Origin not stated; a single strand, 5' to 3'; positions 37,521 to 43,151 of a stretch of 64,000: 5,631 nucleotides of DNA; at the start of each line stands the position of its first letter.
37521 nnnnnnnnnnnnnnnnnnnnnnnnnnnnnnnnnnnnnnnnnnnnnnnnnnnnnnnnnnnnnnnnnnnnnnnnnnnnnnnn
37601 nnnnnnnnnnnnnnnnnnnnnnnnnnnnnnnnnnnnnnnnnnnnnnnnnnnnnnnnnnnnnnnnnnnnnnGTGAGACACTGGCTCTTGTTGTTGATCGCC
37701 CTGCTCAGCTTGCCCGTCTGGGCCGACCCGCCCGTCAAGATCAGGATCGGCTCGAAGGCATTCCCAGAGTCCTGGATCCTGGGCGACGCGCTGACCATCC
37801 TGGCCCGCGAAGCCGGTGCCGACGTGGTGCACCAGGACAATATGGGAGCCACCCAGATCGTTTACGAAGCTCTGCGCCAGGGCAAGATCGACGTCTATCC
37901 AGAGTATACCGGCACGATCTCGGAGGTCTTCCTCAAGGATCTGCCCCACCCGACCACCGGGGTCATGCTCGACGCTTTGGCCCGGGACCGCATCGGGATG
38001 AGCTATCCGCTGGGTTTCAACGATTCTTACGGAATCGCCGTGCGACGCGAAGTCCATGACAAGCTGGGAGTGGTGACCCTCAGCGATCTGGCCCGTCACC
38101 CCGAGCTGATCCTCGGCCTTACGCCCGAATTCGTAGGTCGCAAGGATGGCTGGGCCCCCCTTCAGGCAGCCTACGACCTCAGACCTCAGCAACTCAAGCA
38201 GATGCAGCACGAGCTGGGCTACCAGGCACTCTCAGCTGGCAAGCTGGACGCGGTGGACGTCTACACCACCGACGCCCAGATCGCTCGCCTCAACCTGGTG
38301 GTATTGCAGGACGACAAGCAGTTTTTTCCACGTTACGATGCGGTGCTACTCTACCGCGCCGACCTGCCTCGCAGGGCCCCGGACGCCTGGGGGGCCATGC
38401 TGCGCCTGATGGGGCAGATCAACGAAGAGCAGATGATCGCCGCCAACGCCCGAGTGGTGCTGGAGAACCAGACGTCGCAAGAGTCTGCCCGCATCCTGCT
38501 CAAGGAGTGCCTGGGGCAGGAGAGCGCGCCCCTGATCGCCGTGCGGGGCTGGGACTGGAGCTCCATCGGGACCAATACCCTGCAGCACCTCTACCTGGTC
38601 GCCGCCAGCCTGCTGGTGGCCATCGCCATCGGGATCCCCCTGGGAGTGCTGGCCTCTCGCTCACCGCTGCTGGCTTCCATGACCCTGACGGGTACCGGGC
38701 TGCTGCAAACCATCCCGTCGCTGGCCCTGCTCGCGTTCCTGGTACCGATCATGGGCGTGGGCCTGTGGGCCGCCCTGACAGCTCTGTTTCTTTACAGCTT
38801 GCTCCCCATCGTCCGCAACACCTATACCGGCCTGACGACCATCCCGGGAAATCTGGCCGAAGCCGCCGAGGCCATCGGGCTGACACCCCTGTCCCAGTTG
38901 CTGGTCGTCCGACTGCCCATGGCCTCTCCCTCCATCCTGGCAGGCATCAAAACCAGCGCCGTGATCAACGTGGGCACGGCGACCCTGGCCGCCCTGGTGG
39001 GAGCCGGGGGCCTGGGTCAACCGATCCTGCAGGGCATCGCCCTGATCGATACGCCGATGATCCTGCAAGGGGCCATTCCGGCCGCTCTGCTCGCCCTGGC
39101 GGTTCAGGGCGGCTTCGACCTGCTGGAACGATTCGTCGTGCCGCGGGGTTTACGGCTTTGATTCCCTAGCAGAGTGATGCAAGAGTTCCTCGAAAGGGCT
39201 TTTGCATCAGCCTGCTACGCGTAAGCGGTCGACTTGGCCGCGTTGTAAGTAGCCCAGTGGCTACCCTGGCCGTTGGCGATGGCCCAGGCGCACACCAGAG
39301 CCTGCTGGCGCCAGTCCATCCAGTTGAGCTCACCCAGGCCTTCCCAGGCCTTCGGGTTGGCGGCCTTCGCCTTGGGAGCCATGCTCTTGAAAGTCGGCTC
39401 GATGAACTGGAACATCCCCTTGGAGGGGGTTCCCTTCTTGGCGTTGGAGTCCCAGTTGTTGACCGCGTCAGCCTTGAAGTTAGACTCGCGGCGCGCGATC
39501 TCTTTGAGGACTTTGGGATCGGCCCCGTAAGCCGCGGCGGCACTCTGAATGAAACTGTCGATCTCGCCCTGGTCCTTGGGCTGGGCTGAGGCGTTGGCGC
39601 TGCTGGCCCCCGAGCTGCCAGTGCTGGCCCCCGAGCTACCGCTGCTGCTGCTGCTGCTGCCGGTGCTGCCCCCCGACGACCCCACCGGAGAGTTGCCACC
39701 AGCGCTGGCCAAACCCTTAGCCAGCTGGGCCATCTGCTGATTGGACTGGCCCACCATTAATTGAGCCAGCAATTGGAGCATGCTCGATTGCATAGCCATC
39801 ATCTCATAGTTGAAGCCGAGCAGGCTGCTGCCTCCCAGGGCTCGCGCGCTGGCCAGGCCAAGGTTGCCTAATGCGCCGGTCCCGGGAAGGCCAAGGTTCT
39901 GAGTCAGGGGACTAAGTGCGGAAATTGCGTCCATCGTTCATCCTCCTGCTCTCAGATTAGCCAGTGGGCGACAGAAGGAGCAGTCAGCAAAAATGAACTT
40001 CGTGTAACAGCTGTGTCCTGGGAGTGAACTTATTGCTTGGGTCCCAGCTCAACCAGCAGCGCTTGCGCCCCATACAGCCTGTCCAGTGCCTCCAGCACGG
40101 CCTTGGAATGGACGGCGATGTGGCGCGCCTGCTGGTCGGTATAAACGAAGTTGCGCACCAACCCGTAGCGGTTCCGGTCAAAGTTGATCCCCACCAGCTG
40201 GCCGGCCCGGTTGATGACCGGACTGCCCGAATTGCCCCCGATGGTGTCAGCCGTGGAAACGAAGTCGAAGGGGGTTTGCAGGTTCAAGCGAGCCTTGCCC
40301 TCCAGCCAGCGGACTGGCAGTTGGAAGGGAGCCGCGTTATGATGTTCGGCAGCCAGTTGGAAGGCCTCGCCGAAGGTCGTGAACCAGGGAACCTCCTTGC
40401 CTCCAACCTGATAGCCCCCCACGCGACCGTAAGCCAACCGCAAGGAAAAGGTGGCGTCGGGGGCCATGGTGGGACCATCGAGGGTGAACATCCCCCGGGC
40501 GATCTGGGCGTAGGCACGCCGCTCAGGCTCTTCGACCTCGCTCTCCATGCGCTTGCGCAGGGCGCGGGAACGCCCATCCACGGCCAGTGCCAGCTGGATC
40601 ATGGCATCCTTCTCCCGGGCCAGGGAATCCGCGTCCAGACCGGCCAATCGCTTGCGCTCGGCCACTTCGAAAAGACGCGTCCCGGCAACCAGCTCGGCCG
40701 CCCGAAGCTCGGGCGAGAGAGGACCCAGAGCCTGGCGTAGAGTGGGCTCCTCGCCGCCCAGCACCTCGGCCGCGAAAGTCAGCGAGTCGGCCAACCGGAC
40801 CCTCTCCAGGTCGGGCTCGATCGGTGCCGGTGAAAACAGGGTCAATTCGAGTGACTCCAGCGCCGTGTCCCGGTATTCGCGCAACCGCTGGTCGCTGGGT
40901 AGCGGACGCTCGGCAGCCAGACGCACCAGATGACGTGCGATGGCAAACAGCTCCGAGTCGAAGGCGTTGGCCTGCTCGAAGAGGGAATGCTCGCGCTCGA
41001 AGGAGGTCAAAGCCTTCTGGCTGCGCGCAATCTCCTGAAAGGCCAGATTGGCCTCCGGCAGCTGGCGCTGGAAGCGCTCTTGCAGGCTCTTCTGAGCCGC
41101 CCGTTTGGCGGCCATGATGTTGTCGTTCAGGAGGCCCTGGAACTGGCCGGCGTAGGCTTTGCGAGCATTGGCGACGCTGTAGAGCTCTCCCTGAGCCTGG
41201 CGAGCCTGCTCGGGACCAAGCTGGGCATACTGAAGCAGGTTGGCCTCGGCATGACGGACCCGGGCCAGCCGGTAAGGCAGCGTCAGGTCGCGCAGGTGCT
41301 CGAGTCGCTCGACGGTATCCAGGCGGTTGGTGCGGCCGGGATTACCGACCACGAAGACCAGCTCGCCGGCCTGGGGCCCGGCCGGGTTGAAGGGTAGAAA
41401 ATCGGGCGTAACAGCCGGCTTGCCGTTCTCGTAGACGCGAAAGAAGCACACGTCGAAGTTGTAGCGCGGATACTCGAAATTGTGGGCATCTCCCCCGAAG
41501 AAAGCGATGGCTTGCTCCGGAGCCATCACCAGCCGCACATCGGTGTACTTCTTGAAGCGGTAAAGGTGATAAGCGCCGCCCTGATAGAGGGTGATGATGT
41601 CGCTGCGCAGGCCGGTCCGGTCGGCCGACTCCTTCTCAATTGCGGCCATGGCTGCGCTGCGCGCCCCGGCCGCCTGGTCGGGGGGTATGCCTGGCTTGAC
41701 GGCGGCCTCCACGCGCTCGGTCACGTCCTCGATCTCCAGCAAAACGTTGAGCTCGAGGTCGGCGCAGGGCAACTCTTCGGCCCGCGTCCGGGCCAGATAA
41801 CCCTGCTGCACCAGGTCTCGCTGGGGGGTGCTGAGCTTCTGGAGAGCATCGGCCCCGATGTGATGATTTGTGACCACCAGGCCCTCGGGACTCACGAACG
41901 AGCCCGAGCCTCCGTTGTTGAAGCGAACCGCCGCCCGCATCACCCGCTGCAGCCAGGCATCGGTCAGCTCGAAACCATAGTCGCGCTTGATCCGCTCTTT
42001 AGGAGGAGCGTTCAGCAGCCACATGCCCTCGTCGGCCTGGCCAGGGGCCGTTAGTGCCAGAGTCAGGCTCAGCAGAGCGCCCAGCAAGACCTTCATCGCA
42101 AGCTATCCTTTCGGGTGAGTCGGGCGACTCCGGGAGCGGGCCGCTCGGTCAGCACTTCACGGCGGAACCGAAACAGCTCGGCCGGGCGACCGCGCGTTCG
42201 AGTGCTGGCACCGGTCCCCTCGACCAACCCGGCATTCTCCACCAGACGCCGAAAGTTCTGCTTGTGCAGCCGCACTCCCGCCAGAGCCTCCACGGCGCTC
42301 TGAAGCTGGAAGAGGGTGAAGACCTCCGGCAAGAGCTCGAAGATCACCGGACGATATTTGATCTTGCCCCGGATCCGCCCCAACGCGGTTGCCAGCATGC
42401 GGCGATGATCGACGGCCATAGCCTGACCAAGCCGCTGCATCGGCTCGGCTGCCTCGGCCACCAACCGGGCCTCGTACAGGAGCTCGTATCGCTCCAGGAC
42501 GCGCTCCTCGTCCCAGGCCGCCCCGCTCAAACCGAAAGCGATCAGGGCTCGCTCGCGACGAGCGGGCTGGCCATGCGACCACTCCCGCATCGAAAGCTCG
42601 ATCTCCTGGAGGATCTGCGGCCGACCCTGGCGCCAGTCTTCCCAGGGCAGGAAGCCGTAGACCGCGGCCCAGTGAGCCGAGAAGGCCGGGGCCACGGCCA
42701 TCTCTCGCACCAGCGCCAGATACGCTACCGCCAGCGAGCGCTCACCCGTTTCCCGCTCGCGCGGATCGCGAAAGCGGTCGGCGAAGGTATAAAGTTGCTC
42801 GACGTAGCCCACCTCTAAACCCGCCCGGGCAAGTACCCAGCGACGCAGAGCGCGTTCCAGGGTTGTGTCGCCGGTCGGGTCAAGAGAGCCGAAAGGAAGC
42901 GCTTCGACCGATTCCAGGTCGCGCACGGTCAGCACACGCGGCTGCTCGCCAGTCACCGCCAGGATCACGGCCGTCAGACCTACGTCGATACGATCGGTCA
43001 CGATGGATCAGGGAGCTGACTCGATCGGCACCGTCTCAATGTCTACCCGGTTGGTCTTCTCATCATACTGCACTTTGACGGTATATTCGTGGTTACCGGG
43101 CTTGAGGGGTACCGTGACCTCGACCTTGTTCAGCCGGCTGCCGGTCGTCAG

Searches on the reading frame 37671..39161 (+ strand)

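Call 51: search_protein_families(library=pfam, proteins=[window:37671-39161:+], max_evalue=0.00001)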
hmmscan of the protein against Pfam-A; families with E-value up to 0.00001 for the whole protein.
window:37671-39161:+ (496 aa): 2 families
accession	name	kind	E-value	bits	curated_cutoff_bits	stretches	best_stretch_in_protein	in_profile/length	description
PF04069.17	OpuAC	-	4.1e-53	181.1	21.2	1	23-278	2-256/257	Substrate binding domain of ABC-type glycine betaine transport system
PF00528.27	BPD_transp_1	-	6.6e-21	75.3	26.4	1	321-487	1-180/184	Binding-protein-dependent transport system inner membrane component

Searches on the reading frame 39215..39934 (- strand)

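Call 12: search_protein_families(library=pfam, proteins=[window:39215-39934:-], max_evalue=0.001)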
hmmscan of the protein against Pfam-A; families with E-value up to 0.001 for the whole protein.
window:39215-39934:- (239 aa): 1 family
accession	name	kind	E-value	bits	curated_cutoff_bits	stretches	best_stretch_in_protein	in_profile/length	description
PF01464.25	SLT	-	4.6e-08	33.1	21.3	1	128-190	2-56/117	Transglycosylase SLT domain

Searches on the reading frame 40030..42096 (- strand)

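Call 12: search_protein_families(library=pfam, proteins=[window:40030-42096:-], max_evalue=0.001)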
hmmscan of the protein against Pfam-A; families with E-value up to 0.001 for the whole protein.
window:40030-42096:- (688 aa): 2 families
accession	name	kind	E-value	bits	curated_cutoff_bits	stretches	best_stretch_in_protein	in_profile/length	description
PF10459.15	Peptidase_S46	-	4.4e-190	634.3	22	1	21-685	1-697/698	Peptidase S46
PF13365.12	Trypsin_2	-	6.7e-14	53.3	27.6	1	613-637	120-144/144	Trypsin-like peptidase domain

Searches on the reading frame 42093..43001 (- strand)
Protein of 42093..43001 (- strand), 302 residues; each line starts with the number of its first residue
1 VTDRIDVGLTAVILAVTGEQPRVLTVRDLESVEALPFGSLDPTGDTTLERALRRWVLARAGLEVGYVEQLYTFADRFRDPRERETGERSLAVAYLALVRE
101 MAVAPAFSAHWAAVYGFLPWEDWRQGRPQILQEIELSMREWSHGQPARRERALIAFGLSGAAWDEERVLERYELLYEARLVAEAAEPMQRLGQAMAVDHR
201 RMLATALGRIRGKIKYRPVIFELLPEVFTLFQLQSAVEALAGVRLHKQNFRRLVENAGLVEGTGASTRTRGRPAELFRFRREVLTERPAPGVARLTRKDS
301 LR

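Call 12: search_protein_families(library=pfam, proteins=[window:42093-43001:-], max_evalue=0.001)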
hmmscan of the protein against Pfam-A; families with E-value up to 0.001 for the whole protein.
window:42093-43001:- (302 aa): 2 families
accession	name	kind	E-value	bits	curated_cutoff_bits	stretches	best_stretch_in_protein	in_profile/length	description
PF21906.2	NrtR_WHD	-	5.6e-20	71.7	27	1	221-279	2-61/61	NrtR DNA-binding winged helix domain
PF19368.5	AraR_C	-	9.5e-07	29.4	23.8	1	216-282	1-69/82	AraR C-terminal winged HTH domain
